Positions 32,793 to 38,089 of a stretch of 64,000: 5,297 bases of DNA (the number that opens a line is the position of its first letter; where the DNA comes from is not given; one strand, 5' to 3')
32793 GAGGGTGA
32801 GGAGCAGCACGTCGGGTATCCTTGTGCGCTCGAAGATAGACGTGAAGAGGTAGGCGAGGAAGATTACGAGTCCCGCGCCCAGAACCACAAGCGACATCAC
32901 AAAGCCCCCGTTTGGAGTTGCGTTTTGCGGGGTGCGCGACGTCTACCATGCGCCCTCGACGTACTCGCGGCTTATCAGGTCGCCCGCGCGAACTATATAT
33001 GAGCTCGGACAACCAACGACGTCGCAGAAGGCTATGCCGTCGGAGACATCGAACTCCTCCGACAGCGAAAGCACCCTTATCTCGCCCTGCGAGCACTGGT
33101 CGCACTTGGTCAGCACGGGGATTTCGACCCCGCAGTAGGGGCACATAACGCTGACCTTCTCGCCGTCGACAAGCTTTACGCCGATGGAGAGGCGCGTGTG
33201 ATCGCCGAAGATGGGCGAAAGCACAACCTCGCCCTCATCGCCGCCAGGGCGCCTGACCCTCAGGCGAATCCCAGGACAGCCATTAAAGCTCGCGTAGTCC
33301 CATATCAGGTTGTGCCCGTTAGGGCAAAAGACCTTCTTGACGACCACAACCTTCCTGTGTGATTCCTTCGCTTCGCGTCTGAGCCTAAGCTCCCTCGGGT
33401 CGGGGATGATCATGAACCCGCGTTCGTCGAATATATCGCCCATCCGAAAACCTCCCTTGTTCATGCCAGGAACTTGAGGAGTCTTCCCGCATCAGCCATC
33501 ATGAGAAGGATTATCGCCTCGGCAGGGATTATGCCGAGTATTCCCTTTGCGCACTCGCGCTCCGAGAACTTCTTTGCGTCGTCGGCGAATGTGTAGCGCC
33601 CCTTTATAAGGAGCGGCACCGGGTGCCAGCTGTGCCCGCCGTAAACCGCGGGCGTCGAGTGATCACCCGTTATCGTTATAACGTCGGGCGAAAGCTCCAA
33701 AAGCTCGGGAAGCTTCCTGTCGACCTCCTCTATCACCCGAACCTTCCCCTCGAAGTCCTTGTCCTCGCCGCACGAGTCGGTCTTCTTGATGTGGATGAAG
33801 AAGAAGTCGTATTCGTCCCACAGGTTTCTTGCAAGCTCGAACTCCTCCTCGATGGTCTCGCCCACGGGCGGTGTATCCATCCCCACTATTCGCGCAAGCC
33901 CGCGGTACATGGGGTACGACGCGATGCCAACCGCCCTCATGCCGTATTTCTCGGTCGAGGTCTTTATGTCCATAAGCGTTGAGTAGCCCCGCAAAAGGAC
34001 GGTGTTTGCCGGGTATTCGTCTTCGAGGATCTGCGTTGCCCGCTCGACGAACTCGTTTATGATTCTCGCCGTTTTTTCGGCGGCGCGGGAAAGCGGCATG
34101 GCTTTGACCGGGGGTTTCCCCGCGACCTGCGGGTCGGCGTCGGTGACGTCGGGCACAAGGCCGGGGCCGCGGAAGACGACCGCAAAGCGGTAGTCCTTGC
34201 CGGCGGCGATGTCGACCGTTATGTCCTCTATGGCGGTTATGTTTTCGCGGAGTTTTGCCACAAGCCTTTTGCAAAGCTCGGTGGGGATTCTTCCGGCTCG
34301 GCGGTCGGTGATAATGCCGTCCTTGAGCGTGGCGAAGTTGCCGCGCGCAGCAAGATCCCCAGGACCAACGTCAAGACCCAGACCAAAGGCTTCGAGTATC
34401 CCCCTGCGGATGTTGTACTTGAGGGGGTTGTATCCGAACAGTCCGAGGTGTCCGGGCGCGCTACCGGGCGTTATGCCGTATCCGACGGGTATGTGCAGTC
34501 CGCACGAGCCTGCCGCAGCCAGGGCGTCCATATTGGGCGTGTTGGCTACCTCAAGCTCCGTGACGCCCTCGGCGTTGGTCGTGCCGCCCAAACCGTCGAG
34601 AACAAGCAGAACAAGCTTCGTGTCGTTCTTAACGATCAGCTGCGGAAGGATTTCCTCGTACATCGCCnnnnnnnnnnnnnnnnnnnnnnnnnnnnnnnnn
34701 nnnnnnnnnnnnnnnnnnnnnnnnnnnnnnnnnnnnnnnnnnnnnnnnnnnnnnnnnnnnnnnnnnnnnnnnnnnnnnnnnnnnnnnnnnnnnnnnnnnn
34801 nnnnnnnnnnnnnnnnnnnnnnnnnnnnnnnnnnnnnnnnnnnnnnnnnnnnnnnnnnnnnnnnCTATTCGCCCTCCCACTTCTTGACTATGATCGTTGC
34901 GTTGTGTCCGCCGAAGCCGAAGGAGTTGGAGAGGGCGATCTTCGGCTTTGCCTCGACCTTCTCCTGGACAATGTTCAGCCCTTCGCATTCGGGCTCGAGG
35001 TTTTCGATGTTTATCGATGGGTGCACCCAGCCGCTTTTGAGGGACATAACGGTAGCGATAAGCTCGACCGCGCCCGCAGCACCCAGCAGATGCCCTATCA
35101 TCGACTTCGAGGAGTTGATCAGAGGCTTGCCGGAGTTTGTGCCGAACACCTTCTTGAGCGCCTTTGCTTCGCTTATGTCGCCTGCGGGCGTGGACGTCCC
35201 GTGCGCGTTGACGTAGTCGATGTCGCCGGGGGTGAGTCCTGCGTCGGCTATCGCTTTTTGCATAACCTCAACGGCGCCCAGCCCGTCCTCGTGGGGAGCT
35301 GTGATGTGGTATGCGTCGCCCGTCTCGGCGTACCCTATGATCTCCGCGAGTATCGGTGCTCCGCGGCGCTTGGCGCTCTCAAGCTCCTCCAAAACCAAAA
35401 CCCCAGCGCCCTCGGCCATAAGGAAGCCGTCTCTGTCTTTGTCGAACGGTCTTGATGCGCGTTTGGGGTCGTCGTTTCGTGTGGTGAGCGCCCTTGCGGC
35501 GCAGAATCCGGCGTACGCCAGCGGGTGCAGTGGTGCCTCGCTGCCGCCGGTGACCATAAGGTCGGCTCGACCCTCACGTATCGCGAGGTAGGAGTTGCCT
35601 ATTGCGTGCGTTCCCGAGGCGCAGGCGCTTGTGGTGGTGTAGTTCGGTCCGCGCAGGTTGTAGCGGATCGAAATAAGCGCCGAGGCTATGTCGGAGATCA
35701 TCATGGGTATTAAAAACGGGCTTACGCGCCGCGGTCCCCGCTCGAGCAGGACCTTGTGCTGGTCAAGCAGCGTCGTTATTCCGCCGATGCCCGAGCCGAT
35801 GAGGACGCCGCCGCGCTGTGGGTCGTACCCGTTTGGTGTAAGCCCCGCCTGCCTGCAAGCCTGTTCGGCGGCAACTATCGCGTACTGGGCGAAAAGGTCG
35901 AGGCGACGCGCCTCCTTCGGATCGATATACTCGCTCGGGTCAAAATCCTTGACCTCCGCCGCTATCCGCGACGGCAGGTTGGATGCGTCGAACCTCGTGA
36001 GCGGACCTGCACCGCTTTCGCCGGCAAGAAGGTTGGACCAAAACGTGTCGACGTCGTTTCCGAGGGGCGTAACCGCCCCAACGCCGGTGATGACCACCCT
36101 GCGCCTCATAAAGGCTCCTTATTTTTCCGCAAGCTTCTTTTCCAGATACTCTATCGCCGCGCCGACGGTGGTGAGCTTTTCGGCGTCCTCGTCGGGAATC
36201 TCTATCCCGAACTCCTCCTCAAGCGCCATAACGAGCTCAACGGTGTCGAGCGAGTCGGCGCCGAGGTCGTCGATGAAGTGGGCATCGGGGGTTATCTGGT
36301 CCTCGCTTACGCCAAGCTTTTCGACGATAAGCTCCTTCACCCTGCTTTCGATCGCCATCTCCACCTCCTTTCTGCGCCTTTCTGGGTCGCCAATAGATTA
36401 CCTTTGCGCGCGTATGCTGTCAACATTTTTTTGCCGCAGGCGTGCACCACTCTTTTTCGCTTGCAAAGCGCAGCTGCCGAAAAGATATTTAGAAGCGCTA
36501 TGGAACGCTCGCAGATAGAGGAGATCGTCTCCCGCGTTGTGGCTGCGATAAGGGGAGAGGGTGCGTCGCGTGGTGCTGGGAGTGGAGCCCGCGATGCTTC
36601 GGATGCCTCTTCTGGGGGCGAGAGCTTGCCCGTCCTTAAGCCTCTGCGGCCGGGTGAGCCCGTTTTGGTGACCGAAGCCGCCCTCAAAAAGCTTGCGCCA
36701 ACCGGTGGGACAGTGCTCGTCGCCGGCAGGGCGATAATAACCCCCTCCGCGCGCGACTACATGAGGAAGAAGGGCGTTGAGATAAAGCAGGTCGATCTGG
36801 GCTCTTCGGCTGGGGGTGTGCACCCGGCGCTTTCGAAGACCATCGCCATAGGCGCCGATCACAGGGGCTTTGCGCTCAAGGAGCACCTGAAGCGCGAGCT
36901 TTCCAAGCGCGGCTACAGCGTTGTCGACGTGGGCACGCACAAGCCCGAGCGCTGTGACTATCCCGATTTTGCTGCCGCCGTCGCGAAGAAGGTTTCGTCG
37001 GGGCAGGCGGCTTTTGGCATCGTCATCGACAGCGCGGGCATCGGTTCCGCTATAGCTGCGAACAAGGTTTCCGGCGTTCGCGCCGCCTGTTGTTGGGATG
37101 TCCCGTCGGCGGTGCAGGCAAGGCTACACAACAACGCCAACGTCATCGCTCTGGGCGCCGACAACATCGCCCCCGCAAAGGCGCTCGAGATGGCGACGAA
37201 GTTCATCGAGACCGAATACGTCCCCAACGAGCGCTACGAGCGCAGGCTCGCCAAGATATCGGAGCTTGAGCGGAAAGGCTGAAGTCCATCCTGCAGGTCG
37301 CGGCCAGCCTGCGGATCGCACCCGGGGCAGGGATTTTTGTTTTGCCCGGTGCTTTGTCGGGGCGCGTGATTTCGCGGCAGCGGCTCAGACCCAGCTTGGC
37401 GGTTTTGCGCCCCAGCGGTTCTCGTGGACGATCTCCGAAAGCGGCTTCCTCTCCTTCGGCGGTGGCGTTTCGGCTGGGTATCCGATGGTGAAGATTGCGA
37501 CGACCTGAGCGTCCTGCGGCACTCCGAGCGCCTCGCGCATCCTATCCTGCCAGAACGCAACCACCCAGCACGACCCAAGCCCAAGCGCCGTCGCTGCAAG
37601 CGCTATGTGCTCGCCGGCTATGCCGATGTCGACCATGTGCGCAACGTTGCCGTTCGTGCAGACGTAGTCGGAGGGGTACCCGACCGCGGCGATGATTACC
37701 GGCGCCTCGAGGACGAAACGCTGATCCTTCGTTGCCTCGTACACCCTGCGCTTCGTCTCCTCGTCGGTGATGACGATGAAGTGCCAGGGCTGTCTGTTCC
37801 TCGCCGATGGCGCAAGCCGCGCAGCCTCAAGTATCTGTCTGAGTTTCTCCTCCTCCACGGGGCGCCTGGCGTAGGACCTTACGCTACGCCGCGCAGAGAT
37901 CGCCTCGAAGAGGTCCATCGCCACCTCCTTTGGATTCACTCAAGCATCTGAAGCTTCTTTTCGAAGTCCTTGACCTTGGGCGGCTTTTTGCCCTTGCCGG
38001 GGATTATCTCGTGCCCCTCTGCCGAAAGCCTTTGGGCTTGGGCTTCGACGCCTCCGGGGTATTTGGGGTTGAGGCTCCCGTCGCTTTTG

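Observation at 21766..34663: Ten-gene co-directional cluster coupling TldD/PmbA peptidases, a GT4 transferase, a PQQ lipoprotein, a 1010-aa T9SS cargo, two paralogous zinc-ribbon proteins, a TPR/beta-barrel OMP, a CPA antiporter and apgM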

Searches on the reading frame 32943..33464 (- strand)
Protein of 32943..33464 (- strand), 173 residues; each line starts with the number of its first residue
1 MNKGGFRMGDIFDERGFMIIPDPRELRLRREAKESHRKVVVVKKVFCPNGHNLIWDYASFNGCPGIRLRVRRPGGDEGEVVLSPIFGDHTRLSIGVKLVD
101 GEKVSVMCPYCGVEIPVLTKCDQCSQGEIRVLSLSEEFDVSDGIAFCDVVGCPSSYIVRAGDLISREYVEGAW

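Call 3: search_protein_families(library=pfam, proteins=[window:32943-33464:-], max_evalue=0.01)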
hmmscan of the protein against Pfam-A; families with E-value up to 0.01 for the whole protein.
window:32943-33464:- (173 aa): 1 family
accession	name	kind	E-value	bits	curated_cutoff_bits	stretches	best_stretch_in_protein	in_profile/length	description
PF23454.1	Zn_ribbon_Brz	-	0.0021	19.1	27.9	0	29-53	32-53/58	Transcriptional regulator Brz zinc beta ribbon domain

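Call 4: search_protein_families(library=ncbifam, proteins=[window:32943-33464:-], max_evalue=0.01)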
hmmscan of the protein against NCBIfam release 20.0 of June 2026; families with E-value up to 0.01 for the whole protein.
window:32943-33464:- (173 aa): 1 family
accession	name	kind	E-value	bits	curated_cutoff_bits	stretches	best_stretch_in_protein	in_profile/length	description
NF041909.1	HVO_2753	equivalog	0.0071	16.2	80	0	92-125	13-46/59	HVO_2753 family zinc finger protein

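Call 52: find_related_loci(query=A5, collection=metagenome_contigs, flank=8000)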
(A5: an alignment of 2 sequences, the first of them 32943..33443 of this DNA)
Query A5 (166 aa) in metagenome_contigs; peptide patterns used: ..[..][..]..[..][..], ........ (x = any residue, [..] = any of these).
325 stretches matched a pattern; 3 encode a relative of the query (tblastn E <= 1e-3); 3 distinct loci.
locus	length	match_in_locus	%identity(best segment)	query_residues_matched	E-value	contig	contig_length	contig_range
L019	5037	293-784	62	1-163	4e-71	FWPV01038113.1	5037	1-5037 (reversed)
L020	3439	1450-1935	62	1-164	3e-67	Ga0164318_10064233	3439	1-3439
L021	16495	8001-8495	54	1-163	3e-58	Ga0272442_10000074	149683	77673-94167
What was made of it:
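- Tried and rejected: A two-sequence alignment worked but returned only three loci (call 52).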

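Call 58: search_protein_families(library=pfam, proteins=[L021:5702-6907:+, L021:6920-7555:+, L021:8423-9355:+, L021:9433-10605:+, L021:10705-11967:+, L019:807-1631:+, L019:1646-2818:+, L019:2893-3414:+, L020:588-1346:+, L020:1947-2981:+], max_evalue=0.001)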
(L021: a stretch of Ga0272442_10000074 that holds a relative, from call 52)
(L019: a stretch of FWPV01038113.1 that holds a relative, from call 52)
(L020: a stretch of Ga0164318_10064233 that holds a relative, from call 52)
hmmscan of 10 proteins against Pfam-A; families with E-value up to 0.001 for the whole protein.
L021:5702-6907:+ (401 aa): 5 families
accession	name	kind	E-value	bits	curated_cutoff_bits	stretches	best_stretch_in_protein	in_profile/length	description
PF13304.12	AAA_21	-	5e-31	109.3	27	1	31-344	1-304/304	AAA domain, putative AbiEii toxin, Type IV TA system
PF13175.12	AAA_15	-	1.6e-20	74.5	32.1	2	9-90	3-89/374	AAA ATPase domain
PF13476.12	AAA_23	-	2.3e-08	35.4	27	1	11-164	1-128/201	AAA domain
PF02463.25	SMC_N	-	3.7e-07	30.2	40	1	9-51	2-46/220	RecF/RecN/SMC N terminal domain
PF13555.12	AAA_29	-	0.00032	20.8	27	1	29-51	23-44/61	P-loop containing region of AAA domain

L021:6920-7555:+ (211 aa): 1 family
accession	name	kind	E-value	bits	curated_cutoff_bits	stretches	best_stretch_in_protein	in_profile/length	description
PF14103.11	DUF4276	-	4.2e-27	96.1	30.2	1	8-199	1-191/192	Domain of unknown function (DUF4276)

L021:8423-9355:+ (310 aa): 1 family
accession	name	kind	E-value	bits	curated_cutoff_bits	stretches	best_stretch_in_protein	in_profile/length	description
PF01223.29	Endonuclease_NS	-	6.7e-41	140.8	23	1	81-291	5-222/223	DNA/RNA non-specific endonuclease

L021:9433-10605:+ (390 aa): 5 families
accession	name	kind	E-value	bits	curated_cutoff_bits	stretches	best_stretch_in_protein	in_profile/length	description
PF00441.29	Acyl-CoA_dh_1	-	3.9e-48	163.8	22.4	1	233-379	3-147/150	Acyl-CoA dehydrogenase, C-terminal domain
PF02771.21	Acyl-CoA_dh_N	-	1.3e-28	100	22.9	1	6-120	1-113/113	Acyl-CoA dehydrogenase, N-terminal domain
PF02770.24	Acyl-CoA_dh_M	-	1.6e-25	89.6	33.3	1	124-218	1-96/97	Acyl-CoA dehydrogenase, middle domain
PF08028.16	Acyl-CoA_dh_2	-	3.5e-22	79.6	22.7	1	248-370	3-133/134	Acyl-CoA dehydrogenase, C-terminal domain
PF22924.1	ACOX_C_alpha1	-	9.9e-07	29.1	27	1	309-372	96-159/169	Acyl-CoA oxidase, C-alpha1 domain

L021:10705-11967:+ (420 aa): 6 families
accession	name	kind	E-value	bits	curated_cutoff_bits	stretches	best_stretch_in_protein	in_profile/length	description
PF07724.20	AAA_2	-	4.9e-29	101.9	27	1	110-305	2-165/166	AAA domain (Cdc48 subfamily)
PF00004.35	AAA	-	6.7e-15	56.1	21.2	1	115-261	2-123/131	ATPase family associated with various cellular activities (AAA)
PF06689.19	zf-C4_ClpX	-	1.1e-10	41.7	27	1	9-45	2-38/39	ClpX C4-type zinc finger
PF10431.15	ClpB_D2-small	-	4.4e-08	33.5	21.9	1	312-373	1-58/81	C-terminal, D2-small domain, of ClpB protein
PF07728.20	AAA_5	-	0.00013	22.4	22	1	113-188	1-78/139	AAA domain (dynein-related subfamily)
PF01078.27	Mg_chelatase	-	0.00069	19.5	20.3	0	113-135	24-46/207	Magnesium chelatase, subunit ChlI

L019:807-1631:+ (274 aa): 1 family
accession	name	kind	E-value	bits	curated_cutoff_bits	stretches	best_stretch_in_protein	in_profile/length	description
PF01223.29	Endonuclease_NS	-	1.7e-44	152.6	23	1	54-254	13-219/223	DNA/RNA non-specific endonuclease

L019:1646-2818:+ (390 aa): 5 families
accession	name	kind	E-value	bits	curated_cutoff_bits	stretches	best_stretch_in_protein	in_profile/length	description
PF00441.29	Acyl-CoA_dh_1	-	9e-54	182.1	22.4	1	231-379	1-147/150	Acyl-CoA dehydrogenase, C-terminal domain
PF02771.21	Acyl-CoA_dh_N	-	1e-29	103.6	22.9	1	6-120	1-113/113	Acyl-CoA dehydrogenase, N-terminal domain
PF02770.24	Acyl-CoA_dh_M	-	2.5e-29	101.7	33.3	1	124-218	1-96/97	Acyl-CoA dehydrogenase, middle domain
PF08028.16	Acyl-CoA_dh_2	-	2.1e-24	86.7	22.7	1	248-370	3-133/134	Acyl-CoA dehydrogenase, C-terminal domain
PF22924.1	ACOX_C_alpha1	-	1.3e-06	28.8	27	1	261-381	46-168/169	Acyl-CoA oxidase, C-alpha1 domain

L019:2893-3414:+ (173 aa): 1 family
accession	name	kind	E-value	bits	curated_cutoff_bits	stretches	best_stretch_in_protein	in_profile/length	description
PF05685.18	Uma2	-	7.1e-15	55.4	27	1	30-140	3-115/172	Putative restriction endonuclease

L020:588-1346:+ (252 aa): 1 family
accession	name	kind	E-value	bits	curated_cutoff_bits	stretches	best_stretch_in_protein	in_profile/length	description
PF01884.23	PcrB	-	1.7e-39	136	23.9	1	25-237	8-216/226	PcrB family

L020:1947-2981:+ (344 aa): 1 family
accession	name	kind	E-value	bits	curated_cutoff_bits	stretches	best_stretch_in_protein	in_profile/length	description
PF01594.21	AI-2E_transport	-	1.1e-51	176.5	34.3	1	16-336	2-325/327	AI-2E family transporter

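Call 82: search_protein_families(library=padloc, proteins=[window:32943-33443:-], max_evalue=0.001)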
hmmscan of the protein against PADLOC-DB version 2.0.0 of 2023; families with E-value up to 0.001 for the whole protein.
window:32943-33443:- (166 aa): 0 families

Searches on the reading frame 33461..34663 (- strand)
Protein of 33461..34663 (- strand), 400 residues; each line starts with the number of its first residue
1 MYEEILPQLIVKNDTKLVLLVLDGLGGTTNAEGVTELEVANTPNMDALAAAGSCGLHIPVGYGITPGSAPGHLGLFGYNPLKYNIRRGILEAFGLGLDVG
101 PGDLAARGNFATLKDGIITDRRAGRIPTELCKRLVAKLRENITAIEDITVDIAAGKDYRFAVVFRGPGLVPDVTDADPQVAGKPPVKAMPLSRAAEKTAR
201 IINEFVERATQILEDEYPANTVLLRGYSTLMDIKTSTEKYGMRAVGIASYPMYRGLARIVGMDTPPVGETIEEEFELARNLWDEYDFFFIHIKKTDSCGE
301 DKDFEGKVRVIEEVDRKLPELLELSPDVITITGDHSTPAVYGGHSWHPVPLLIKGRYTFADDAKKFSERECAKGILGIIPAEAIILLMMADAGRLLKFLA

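Call 3: search_protein_families(library=pfam, proteins=[window:33461-34663:-], max_evalue=0.01)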
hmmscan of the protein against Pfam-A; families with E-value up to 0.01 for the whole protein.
window:33461-34663:- (400 aa): 2 families
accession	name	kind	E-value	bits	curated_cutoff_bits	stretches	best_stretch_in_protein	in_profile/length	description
PF10143.14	PhosphMutase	-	9.2e-47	159.5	21.5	1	49-216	1-167/170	2,3-bisphosphoglycerate-independent phosphoglycerate mutase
PF01676.23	Metalloenzyme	-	4.4e-44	151.3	24.3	1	16-389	2-250/252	Metalloenzyme superfamily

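Call 4: search_protein_families(library=ncbifam, proteins=[window:33461-34663:-], max_evalue=0.01)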
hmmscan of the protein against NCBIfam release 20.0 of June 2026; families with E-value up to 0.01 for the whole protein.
window:33461-34663:- (400 aa): 10 families
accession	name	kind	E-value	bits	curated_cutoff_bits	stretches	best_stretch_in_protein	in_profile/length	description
NF003160.0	PRK04135.1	equivalog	6e-169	561.9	468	1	4-399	5-402/403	2,3-bisphosphoglycerate-independent phosphoglycerate mutase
TIGR00306.2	apgM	subfamily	1.2e-105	353.8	320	1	16-389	1-403/403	2,3-bisphosphoglycerate-independent phosphoglycerate mutase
NF003104.0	PRK04024.1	equivalog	3.5e-101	338.9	489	1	15-398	3-410/412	2,3-bisphosphoglycerate-independent phosphoglycerate mutase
NF038358.1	phophono_PhpG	equivalog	1.6e-56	191.8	545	1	16-385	1-412/417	CMP-5'-phosphonoformate--3-phosphoglycerate phosphonoformyl transferase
NF003242.0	PRK04200.1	equivalog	8.3e-51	173.1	426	1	16-389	2-393/395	cofactor-independent phosphoglycerate mutase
TIGR02535.1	hyp_Hser_kinase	hypoth_equivalog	1e-50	172.7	446.3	1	16-389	2-396/397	proposed homoserine kinase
NF009049.0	PRK12383.1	equivalog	0.00012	21.1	254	1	286-353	288-359/408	phosphopentomutase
TIGR01696.1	deoB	equivalog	0.0012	17.8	341.2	1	296-355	281-345/381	phosphopentomutase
NF003766.0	PRK05362.1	equivalog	0.002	16.9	256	1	285-357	280-357/396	phosphopentomutase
TIGR01307.1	pgm_bpd_ind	equivalog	0.0023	16.5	330.65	0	16-56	2-41/504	2,3-bisphosphoglycerate-independent phosphoglycerate mutase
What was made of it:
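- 33461..34663 (-): apgM, cofactor-independent phosphoglycerate mutase (400 aa). It is the first gene of the run. NF003160 562 bits (cut-off 468), PF10143 and PF01676 (calls 3, 4).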

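Call 82: search_protein_families(library=padloc, proteins=[window:33461-34663:-], max_evalue=0.001)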
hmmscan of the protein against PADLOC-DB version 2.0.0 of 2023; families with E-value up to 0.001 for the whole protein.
window:33461-34663:- (400 aa): 0 families

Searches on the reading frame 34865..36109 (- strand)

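Call 26: search_protein_families(library=pfam, proteins=[window:34865-36109:-], max_evalue=0.001)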
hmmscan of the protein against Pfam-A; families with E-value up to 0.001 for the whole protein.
window:34865-36109:- (414 aa): 4 families
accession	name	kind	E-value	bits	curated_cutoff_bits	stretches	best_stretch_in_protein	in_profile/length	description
PF00109.32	ketoacyl-synt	-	3.1e-64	217.4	20.8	1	3-246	2-252/252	Beta-ketoacyl synthase, N-terminal domain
PF02801.28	Ketoacyl-synt_C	-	2.3e-39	134.5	20.8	1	254-369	1-119/119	Beta-ketoacyl synthase, C-terminal domain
PF16197.11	KAsynt_C_assoc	-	0.00041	21.2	33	1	377-412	12-47/111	Ketoacyl-synthetase C-terminal extension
PF00108.29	Thiolase_N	-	0.00098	19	26.4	0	157-191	79-113/260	Thiolase, N-terminal domain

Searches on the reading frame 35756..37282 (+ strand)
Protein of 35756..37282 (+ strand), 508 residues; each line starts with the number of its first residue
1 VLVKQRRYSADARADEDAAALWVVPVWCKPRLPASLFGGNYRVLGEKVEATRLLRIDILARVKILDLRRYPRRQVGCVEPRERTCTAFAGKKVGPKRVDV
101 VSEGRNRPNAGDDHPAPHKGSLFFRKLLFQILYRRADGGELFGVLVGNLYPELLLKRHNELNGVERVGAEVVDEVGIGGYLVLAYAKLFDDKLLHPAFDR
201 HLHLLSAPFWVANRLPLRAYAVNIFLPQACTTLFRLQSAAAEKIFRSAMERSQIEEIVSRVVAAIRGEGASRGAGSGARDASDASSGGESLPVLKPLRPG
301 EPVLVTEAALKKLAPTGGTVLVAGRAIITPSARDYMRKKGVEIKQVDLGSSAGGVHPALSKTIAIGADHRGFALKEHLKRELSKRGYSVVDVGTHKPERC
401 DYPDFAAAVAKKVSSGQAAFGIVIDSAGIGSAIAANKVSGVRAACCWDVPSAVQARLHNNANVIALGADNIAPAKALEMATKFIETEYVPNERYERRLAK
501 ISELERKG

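Call 26: search_protein_families(library=pfam, proteins=[window:35756-37282:+], max_evalue=0.001)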
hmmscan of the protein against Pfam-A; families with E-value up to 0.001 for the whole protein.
window:35756-37282:+ (508 aa): 1 family
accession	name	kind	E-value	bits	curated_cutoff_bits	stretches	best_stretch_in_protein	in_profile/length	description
PF02502.23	LacAB_rpiB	-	7.1e-50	169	24.7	1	363-501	1-138/138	Ribose/Galactose Isomerase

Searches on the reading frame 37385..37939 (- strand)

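Call 26: search_protein_families(library=pfam, proteins=[window:37385-37939:-], max_evalue=0.001)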
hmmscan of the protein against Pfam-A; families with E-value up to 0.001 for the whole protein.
window:37385-37939:- (184 aa): 2 families
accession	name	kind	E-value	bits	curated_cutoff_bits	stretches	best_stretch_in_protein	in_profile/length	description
PF00881.29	Nitroreductase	-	7.9e-32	111.2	23.5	2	14-73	1-60/167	Nitroreductase family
PF14512.11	TM1586_NiRdase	-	8.3e-25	88.1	27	2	100-173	79-151/215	Putative TM nitroreductase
